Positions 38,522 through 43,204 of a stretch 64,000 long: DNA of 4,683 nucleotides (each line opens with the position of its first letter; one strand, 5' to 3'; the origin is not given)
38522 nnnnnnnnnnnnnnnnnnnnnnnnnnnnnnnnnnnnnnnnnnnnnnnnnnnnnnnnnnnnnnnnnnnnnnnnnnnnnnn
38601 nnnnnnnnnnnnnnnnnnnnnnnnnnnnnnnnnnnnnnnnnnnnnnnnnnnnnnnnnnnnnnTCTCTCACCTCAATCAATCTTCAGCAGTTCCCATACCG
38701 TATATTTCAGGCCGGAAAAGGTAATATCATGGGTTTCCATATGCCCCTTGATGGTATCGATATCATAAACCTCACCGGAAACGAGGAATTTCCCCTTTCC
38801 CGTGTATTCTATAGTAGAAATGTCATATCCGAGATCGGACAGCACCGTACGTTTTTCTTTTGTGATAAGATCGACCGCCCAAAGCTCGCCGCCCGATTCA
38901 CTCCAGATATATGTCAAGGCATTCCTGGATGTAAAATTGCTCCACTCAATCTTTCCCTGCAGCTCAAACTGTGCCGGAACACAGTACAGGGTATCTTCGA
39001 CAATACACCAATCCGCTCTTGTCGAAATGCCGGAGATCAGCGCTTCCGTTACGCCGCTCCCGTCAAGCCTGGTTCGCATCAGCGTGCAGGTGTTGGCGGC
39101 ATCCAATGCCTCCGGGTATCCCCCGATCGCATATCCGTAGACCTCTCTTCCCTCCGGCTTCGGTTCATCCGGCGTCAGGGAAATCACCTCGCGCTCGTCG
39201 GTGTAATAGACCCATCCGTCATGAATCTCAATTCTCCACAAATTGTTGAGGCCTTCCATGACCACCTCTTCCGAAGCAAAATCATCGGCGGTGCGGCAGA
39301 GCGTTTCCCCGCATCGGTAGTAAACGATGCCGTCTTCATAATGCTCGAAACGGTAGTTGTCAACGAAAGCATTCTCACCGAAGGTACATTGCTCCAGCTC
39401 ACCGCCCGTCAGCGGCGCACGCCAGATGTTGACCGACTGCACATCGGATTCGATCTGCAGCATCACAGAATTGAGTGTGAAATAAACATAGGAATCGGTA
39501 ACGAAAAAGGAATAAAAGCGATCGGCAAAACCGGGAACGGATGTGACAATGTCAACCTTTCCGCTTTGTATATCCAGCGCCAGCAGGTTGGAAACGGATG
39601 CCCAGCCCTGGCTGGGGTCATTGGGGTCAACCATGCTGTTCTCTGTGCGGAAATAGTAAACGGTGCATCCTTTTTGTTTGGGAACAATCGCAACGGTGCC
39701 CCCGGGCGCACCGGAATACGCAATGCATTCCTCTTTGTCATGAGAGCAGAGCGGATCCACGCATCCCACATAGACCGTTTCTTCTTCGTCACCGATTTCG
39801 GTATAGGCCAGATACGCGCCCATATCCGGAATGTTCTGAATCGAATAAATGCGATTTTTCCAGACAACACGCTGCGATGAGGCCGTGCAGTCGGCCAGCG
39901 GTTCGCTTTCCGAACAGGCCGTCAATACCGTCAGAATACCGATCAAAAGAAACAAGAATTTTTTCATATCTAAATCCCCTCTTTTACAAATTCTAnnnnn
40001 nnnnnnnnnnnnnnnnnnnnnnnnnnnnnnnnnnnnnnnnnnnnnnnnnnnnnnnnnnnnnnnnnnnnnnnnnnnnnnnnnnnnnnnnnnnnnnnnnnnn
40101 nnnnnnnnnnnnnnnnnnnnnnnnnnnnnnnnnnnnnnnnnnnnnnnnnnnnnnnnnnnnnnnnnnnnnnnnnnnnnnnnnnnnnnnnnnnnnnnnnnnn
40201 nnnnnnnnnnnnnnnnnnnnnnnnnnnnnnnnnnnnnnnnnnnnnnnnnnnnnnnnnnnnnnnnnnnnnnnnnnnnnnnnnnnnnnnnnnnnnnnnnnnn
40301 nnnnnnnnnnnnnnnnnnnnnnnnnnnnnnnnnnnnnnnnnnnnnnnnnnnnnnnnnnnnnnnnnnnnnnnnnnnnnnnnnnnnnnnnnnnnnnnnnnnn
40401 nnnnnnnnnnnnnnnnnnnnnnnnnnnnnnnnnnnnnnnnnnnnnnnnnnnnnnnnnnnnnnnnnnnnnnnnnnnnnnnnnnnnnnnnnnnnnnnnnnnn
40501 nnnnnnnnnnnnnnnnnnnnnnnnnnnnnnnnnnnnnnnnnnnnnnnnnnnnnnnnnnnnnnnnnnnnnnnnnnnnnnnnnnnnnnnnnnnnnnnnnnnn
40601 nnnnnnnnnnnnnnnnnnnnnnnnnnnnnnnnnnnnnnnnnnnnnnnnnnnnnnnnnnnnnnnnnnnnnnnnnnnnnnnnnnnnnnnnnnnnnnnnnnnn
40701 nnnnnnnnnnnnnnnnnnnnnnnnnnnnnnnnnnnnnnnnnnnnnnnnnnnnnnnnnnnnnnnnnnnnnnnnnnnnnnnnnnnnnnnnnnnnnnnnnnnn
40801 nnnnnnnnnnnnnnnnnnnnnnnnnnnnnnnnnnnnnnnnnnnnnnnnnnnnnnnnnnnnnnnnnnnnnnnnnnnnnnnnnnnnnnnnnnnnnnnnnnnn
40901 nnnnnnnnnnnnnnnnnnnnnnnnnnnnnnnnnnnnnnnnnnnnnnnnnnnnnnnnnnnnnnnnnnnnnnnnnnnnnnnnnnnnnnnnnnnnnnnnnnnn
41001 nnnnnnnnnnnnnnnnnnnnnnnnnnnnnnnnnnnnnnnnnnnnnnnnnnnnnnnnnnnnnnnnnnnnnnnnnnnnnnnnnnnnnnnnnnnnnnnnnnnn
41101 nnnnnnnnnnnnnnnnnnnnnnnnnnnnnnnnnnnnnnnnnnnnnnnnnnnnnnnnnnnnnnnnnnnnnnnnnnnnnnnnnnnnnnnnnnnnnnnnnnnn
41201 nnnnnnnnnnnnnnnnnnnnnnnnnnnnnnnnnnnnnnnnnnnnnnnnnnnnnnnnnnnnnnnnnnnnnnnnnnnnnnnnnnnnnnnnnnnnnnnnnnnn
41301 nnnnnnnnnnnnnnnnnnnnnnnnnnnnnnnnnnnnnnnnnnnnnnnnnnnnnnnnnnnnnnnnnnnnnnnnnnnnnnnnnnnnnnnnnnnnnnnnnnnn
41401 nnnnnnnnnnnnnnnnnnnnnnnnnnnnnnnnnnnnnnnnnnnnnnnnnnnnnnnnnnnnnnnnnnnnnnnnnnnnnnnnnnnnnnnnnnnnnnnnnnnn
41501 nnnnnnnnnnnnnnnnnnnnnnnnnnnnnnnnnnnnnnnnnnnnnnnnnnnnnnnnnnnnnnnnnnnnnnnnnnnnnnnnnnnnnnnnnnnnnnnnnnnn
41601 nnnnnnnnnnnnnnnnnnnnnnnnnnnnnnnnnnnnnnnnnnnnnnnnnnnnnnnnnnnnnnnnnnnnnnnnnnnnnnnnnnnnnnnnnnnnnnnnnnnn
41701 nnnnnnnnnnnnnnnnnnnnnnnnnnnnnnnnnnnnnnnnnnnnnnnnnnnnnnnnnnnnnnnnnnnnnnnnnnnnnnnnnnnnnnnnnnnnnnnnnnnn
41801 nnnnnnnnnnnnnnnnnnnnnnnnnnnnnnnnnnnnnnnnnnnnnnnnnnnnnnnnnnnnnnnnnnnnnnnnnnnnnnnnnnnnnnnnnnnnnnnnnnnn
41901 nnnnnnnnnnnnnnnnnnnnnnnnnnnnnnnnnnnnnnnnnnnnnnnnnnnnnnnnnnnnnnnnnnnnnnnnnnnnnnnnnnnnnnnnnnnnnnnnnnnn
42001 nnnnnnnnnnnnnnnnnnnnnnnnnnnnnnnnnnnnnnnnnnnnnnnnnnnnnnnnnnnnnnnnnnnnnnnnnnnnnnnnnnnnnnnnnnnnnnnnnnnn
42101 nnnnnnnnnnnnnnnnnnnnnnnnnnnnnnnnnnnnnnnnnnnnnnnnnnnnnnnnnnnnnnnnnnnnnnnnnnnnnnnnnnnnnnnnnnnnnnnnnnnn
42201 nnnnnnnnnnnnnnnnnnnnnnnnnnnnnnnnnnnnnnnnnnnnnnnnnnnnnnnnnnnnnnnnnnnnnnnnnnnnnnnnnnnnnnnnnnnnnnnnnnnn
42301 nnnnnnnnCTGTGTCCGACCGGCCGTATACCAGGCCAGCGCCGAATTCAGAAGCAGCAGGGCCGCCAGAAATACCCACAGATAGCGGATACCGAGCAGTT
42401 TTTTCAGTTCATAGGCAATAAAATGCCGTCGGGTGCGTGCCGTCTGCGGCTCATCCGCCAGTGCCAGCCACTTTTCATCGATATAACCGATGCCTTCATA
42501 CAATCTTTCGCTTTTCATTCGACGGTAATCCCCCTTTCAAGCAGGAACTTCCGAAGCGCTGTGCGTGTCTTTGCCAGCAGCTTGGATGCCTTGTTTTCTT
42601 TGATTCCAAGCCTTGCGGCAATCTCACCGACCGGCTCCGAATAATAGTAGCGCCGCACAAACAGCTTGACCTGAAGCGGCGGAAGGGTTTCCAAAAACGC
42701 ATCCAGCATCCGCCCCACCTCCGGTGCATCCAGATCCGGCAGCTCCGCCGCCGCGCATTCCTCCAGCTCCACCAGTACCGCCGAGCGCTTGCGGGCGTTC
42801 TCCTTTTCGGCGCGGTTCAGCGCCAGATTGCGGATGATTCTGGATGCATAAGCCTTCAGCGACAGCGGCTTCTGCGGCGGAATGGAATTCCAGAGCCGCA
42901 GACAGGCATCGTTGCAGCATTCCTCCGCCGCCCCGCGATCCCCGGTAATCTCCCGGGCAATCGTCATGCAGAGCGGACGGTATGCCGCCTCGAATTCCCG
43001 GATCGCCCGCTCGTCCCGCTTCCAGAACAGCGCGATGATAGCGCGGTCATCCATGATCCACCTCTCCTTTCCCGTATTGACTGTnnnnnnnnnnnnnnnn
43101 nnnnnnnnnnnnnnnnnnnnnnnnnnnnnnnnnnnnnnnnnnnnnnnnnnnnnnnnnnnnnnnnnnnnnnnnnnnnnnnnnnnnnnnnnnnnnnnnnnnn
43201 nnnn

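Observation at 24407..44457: A 20-kb operon: ECF-size sigma factor, tandem ABC-2 permease and ABC ATPase embedded in an array of 13 divergent paralogous lipoproteins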

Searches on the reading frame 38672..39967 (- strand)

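Call 4: search_protein_families(library=pfam, proteins=[window:38672-39967:-], max_evalue=0.1)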
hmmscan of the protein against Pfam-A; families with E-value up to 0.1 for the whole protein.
window:38672-39967:- (431 aa): 1 family
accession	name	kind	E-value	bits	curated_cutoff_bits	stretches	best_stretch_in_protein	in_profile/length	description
PF08139.17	LPAM_1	-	0.0043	17.8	20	1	1-19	1-18/18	Prokaryotic membrane lipoprotein lipid attachment site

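Call 6: search_protein_families(library=ncbifam, proteins=[window:38672-39967:-], max_evalue=0.01)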
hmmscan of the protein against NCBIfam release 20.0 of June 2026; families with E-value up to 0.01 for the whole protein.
window:38672-39967:- (431 aa): 0 families

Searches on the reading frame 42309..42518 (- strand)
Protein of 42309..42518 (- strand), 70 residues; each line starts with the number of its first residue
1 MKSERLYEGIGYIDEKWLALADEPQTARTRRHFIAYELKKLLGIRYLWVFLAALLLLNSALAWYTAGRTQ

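Call 38: search_protein_families(library=pfam, proteins=[window:42309-42518:-], max_evalue=10)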
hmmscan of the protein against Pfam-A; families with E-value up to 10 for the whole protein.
seq(70 aa): 0 families

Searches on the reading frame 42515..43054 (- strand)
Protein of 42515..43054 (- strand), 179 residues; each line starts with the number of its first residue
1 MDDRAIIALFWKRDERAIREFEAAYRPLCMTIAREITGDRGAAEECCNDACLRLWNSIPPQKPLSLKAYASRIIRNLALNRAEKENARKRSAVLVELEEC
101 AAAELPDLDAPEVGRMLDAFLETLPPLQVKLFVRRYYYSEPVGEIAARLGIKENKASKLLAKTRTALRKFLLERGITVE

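Call 4: search_protein_families(library=pfam, proteins=[window:42515-43054:-], max_evalue=0.1)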
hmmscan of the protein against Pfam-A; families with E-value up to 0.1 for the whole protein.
window:42515-43054:- (179 aa): 3 families
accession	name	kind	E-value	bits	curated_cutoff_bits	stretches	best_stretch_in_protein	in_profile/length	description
PF04542.20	Sigma70_r2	-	1.3e-12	47.8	24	1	24-86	4-69/71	Sigma-70 region 2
PF08281.18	Sigma70_r4_2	-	6.2e-08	32.6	25.7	1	116-167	3-54/54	Sigma-70, region 4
PF04545.22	Sigma70_r4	-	2.2e-06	27.5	24.1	1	121-169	2-50/50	Sigma-70, region 4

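Call 6: search_protein_families(library=ncbifam, proteins=[window:42515-43054:-], max_evalue=0.01)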
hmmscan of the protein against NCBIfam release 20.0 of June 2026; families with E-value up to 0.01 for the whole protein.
window:42515-43054:- (179 aa): 29 families (the best 25 are shown)
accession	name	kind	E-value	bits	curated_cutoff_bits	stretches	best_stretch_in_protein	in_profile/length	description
TIGR02937.1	sigma70-ECF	superfamily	7.9e-23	80.9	42.9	1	17-171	2-165/165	sigma-70 family RNA polymerase sigma factor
TIGR02985.1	Sig70_bacteroi1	subfamily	9.9e-16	58.4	126.4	1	23-171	8-162/162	RNA polymerase sigma-70 factor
NF058625.1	sigma_PG0214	equivalog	6.4e-14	52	130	1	29-173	17-163/170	GFO_1088 family ECF-type sigma factor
NF009176.0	PRK12524.1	equivalog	2.5e-13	50.3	264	1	2-171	12-184/196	RNA polymerase sigma factor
NF004113.0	PRK05602.1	equivalog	6.1e-12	45.6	208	1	3-175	32-205/211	RNA polymerase sigma factor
TIGR02989.1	Sig-70_gvs1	subfamily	2.5e-10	40.5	124.55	1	25-169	10-156/158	RNA polymerase sigma-70 factor, Rhodopirellula/Verrucomicrobium family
TIGR02983.1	SigE-fam_strep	subfamily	5.7e-10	39.3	141.55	1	17-170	7-157/162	SigE family RNA polymerase sigma factor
NF007227.0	PRK09645.1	subfamily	5.5e-08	32.9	202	1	14-177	11-176/177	sigma-70 family RNA polymerase sigma factor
NF008888.0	PRK11922.1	equivalog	9.1e-08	32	204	1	2-171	16-196/231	RNA polymerase sigma factor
NF007214.0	PRK09636.1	subfamily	9.3e-08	31.6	271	1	15-168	4-160/293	RNA polymerase sigma factor SigJ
NF010500.0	PRK13919.1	subfamily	1.6e-06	28.4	226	1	2-169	9-178/186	putative RNA polymerase sigma E protein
TIGR02957.1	SigX4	subfamily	1e-05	24.9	323.25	1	24-168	5-153/281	RNA polymerase sigma-70 factor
NF009166.1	PRK12513.1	equivalog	2e-05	24.4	206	1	2-170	8-185/193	RNA polymerase sigma factor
NF005448.0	PRK07037.1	equivalog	2e-05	24.2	190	1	23-87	19-83/186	RNA polymerase factor sigma-70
NF009197.0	PRK12545.1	equivalog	3.5e-05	23.7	336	1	116-179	132-195/201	RNA polymerase factor sigma-70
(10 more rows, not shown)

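Call 59: list_cluster_members(proteins=[P0167, P0005, window:42515-43054:-, window:27806-28717:-])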
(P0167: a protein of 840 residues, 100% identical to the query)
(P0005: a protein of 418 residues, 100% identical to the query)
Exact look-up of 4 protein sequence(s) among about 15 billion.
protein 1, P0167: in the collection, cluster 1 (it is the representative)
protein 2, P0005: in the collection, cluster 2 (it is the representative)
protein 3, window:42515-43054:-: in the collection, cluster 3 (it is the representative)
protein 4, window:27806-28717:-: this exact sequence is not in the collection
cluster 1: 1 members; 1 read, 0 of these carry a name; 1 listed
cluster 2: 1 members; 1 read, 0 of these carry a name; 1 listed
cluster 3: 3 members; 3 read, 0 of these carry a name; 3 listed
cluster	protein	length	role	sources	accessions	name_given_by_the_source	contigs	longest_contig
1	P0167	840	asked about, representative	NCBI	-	-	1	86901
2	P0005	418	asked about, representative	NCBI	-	-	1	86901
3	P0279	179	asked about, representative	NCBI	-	-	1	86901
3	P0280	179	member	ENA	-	-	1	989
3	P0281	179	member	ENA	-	-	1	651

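Call 66: search_solved_structures(query=window:42515-43054:-, max_evalue=0.001)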
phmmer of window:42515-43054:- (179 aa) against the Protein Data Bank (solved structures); distinct sequences matched with E-value up to 0.001: 6.
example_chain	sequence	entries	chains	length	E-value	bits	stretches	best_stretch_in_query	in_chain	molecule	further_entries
6dv9_F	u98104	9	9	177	3.8e-05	26.9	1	29-177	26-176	ECF RNA polymerase sigma factor SigL | RNA polymerase sigma factor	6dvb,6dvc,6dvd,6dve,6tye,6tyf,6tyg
9m9d_F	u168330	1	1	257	0.00022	24.4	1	31-172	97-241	ECF RNA polymerase sigma factor SigE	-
9m9e_F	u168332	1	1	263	0.00023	24.3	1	31-172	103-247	ECF RNA polymerase sigma factor SigE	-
9m98_F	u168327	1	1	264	0.00023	24.3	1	31-172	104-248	ECF RNA polymerase sigma factor SigE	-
5xe7_A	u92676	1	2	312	0.00045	23.4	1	18-167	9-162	ECF RNA polymerase sigma factor SigJ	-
8jzt_A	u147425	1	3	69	0.00063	22.9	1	108-169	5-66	RNA polymerase sigma factor SigF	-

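Call 81: search_protein_families(library=padloc, proteins=[window:42515-43054:-], max_evalue=0.001)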
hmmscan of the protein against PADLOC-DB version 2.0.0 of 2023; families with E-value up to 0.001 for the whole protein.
window:42515-43054:- (179 aa): 0 families
